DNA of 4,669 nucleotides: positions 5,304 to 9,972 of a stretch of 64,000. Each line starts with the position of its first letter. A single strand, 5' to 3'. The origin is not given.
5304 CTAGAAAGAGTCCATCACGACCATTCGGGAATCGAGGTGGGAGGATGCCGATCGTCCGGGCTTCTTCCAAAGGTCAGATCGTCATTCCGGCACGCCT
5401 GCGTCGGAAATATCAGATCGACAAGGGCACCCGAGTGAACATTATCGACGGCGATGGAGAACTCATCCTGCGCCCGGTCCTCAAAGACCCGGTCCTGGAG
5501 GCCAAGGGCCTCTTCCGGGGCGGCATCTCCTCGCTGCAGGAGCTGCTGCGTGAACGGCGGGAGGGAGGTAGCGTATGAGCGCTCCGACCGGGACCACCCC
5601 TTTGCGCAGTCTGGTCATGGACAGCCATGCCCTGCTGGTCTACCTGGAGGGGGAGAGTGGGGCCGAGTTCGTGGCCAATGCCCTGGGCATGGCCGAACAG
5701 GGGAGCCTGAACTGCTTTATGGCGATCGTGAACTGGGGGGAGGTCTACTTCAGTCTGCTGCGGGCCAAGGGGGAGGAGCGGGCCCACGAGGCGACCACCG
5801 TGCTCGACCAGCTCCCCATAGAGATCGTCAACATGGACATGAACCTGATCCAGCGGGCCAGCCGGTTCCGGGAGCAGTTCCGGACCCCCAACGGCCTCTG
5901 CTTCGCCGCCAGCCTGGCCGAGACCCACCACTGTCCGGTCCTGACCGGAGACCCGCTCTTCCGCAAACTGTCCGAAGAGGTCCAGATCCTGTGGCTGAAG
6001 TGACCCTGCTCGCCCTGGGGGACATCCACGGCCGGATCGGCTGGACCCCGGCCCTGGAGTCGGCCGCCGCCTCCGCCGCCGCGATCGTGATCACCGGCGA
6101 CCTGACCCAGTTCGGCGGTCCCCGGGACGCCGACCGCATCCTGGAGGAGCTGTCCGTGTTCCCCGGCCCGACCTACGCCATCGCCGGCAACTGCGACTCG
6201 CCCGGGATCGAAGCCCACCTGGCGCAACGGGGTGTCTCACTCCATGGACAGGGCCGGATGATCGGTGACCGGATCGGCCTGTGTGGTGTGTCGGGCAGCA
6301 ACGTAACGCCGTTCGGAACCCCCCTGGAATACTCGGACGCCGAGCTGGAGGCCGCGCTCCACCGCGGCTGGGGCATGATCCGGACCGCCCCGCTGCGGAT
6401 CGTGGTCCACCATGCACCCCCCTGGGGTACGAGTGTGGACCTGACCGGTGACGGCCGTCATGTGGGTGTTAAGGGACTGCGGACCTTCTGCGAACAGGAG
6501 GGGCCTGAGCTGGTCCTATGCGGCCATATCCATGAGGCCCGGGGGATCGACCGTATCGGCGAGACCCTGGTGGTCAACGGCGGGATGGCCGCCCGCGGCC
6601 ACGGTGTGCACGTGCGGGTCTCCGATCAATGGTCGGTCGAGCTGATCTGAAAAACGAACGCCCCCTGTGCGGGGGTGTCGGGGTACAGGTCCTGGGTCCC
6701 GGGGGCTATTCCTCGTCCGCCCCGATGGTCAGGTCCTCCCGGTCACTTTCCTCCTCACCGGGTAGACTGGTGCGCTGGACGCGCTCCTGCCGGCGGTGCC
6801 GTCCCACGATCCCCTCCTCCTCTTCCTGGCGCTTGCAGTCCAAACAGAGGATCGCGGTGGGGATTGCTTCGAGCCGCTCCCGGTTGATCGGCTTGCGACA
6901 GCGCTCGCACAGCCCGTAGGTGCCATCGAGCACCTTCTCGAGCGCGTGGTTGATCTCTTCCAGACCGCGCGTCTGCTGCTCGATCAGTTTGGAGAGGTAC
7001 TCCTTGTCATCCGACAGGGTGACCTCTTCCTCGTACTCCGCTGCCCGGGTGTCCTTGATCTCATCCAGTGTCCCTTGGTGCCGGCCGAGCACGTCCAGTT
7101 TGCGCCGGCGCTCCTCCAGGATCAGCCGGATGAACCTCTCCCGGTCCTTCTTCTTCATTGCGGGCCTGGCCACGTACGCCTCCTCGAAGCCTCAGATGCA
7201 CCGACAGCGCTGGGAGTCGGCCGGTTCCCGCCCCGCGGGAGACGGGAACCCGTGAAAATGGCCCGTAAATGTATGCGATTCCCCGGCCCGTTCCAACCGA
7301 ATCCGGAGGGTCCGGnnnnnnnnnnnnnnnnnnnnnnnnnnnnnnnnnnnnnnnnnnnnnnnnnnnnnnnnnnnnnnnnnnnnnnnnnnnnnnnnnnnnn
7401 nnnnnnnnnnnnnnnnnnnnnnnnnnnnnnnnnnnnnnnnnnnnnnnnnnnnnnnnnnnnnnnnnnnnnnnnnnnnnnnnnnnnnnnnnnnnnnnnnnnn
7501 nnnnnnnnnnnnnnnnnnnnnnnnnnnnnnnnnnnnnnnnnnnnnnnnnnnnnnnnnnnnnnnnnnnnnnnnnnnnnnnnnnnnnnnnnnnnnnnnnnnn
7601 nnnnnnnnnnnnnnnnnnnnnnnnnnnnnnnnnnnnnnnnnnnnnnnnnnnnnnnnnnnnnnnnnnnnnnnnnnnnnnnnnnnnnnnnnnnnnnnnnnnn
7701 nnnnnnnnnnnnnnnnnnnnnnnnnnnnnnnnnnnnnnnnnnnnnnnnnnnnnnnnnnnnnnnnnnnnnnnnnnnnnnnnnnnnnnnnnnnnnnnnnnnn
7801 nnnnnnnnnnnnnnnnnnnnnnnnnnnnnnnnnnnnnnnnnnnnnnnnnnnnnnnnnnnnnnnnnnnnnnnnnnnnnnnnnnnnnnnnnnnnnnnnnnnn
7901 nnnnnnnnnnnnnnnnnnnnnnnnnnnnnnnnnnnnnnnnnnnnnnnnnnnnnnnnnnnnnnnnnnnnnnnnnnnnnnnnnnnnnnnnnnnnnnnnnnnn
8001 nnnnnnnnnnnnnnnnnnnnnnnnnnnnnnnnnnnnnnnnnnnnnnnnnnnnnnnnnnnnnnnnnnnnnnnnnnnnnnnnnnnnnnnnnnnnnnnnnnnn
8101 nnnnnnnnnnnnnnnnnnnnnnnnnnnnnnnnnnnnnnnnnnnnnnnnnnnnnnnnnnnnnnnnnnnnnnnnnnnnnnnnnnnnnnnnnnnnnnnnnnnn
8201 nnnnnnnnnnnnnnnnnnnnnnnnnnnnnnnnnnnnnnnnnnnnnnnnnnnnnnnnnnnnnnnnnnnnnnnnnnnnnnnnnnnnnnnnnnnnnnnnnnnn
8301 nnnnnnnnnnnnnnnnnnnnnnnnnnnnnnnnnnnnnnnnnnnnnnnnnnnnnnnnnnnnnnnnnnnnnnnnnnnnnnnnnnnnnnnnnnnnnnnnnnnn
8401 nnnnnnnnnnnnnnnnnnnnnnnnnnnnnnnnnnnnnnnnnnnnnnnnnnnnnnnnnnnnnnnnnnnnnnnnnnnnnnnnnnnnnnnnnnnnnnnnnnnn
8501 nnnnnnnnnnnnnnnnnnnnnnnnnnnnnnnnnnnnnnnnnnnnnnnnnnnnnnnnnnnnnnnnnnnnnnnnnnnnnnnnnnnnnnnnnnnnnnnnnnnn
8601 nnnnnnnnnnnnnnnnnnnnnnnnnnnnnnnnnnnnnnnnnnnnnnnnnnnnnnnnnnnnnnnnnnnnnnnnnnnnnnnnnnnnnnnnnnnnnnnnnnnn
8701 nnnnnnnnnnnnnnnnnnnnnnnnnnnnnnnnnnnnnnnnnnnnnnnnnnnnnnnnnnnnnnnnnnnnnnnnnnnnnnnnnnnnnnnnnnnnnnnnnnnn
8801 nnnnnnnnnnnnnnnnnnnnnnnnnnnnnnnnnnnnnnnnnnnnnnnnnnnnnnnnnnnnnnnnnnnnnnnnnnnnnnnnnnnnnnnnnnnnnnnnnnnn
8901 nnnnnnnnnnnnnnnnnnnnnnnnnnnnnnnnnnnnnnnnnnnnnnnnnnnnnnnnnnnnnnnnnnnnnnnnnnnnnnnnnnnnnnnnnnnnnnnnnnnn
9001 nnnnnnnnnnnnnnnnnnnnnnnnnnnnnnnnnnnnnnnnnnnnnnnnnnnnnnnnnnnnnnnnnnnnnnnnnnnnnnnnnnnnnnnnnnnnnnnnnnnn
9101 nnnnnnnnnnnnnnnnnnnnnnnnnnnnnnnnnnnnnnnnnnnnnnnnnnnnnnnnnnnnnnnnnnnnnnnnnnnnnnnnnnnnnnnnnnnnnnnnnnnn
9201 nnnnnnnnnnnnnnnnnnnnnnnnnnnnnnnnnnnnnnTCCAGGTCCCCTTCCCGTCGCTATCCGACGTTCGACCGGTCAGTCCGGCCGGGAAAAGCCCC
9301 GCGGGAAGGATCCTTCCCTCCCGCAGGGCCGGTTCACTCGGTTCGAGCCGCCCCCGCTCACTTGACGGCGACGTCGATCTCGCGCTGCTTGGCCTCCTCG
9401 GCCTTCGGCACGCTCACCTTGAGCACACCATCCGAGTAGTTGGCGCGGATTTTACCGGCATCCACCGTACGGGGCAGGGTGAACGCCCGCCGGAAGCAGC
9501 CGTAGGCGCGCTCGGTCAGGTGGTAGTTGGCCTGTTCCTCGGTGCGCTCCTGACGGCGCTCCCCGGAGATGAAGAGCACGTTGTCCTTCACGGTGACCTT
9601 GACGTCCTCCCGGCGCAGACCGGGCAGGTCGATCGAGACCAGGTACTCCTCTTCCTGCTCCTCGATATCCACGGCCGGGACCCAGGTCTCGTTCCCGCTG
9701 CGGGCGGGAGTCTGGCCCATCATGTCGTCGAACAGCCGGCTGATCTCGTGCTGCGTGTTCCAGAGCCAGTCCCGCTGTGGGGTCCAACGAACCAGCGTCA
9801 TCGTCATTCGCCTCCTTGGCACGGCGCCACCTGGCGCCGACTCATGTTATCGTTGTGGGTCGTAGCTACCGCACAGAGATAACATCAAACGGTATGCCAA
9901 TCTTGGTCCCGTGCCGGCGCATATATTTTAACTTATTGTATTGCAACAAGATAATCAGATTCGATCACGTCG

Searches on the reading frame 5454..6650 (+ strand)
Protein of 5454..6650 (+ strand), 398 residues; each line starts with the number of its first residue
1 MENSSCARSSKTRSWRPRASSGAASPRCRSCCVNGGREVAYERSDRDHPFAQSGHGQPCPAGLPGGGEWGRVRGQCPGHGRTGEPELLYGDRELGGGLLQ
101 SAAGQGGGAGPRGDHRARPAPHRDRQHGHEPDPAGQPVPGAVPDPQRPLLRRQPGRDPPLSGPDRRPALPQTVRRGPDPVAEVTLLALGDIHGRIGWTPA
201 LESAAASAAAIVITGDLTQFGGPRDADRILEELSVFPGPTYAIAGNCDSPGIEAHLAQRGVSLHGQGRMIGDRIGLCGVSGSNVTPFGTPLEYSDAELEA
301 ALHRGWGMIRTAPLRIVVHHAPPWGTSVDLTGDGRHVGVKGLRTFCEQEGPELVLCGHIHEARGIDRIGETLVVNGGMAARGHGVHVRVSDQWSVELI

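Call 9: search_protein_families(library=pfam, proteins=[window:5454-6650:+], max_evalue=0.001)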
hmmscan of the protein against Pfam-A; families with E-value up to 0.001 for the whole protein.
window:5454-6650:+ (398 aa): 3 families
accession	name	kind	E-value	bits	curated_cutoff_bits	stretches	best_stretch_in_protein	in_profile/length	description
PF00149.33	Metallophos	-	4.8e-14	53.7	21.5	1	184-361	2-190/191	Calcineurin-like phosphoesterase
PF12850.12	Metallophos_2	-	6.4e-10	39.7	27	1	185-381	3-137/154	Calcineurin-like phosphoesterase superfamily domain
PF14582.11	Metallophos_3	-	9.7e-08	32.1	28.2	1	314-387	175-247/259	Metallophosphoesterase, calcineurin superfamily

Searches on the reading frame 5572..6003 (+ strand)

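Call 63: search_protein_families(library=pfam, proteins=[window:5572-6003:+], max_evalue=0.001)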
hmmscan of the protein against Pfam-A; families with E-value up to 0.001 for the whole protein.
window:5572-6003:+ (143 aa): 1 family
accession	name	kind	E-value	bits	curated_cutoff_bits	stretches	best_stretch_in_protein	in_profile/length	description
PF01850.27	PIN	-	1.4e-10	42.2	23.6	1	15-134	2-118/120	PIN domain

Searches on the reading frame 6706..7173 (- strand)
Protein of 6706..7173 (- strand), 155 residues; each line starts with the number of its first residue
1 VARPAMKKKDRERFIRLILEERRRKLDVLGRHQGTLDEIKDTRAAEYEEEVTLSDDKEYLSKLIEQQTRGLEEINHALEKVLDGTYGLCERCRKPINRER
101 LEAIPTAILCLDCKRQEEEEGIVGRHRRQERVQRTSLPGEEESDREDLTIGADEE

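Call 9: search_protein_families(library=pfam, proteins=[window:6706-7173:-], max_evalue=0.001)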
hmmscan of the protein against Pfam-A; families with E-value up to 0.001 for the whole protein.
window:6706-7173:- (155 aa): 1 family
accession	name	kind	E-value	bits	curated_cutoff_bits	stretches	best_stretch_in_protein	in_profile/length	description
PF01258.23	zf-dskA_traR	-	3.3e-11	43.4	24.9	1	84-118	1-35/36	Prokaryotic dksA/traR C4-type zinc finger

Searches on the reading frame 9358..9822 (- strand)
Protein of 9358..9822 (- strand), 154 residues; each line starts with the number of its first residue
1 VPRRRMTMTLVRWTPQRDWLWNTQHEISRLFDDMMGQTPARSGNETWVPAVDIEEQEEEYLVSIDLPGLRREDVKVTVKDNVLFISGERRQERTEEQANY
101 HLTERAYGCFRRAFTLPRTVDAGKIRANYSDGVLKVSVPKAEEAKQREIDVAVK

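Call 9: search_protein_families(library=pfam, proteins=[window:9358-9822:-], max_evalue=0.001)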
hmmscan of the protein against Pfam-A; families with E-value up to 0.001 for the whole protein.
window:9358-9822:- (154 aa): 2 families
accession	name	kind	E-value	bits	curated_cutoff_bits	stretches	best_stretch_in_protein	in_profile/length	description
PF00011.27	HSP20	-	4.6e-29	101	20.8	1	52-152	1-100/102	Hsp20/alpha crystallin family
PF17886.7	ArsA_HSP20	-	2e-09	37.3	22.5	1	58-137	2-62/63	HSP20-like domain found in ArsA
